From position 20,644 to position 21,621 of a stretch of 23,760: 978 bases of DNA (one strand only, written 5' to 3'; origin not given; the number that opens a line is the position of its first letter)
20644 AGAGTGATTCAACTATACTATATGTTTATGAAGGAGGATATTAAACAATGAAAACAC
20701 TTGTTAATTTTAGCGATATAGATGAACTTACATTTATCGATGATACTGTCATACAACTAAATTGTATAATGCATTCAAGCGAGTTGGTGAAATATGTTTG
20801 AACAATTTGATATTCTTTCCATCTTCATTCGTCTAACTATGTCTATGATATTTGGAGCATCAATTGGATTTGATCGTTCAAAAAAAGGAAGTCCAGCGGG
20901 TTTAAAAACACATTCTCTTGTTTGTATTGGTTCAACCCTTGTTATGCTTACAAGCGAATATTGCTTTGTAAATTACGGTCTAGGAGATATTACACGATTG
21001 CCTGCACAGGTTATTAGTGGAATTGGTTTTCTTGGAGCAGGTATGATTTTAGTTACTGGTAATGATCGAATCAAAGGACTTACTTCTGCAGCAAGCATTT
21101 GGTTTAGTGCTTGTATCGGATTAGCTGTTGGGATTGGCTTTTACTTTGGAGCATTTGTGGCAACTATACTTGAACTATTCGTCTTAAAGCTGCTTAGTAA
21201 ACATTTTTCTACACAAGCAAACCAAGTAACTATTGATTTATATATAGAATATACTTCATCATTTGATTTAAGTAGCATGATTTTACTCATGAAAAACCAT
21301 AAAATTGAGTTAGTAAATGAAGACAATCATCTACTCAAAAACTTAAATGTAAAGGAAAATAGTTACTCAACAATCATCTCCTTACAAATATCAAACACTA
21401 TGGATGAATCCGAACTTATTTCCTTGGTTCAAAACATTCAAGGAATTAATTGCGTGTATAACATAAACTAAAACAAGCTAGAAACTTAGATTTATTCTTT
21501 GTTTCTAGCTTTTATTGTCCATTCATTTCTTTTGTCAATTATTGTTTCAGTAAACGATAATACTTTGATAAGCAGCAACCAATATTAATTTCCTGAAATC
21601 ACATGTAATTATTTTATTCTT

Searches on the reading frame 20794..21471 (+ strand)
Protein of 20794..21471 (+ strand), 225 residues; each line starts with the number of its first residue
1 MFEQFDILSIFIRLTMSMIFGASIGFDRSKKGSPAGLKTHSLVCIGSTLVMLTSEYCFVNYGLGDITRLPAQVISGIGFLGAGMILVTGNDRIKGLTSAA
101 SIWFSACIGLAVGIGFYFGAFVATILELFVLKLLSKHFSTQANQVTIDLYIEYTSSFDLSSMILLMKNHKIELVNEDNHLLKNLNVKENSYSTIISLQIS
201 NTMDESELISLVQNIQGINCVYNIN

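Call 8: search_protein_families(library=pfam, proteins=[window:20794-21471:+])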
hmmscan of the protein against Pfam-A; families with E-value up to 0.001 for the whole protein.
window:20794-21471:+ (225 aa): 1 family
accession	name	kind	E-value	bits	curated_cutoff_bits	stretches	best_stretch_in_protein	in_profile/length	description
PF02308.21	MgtC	-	8.4e-38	129.9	31.4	1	14-136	1-117/121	MgtC family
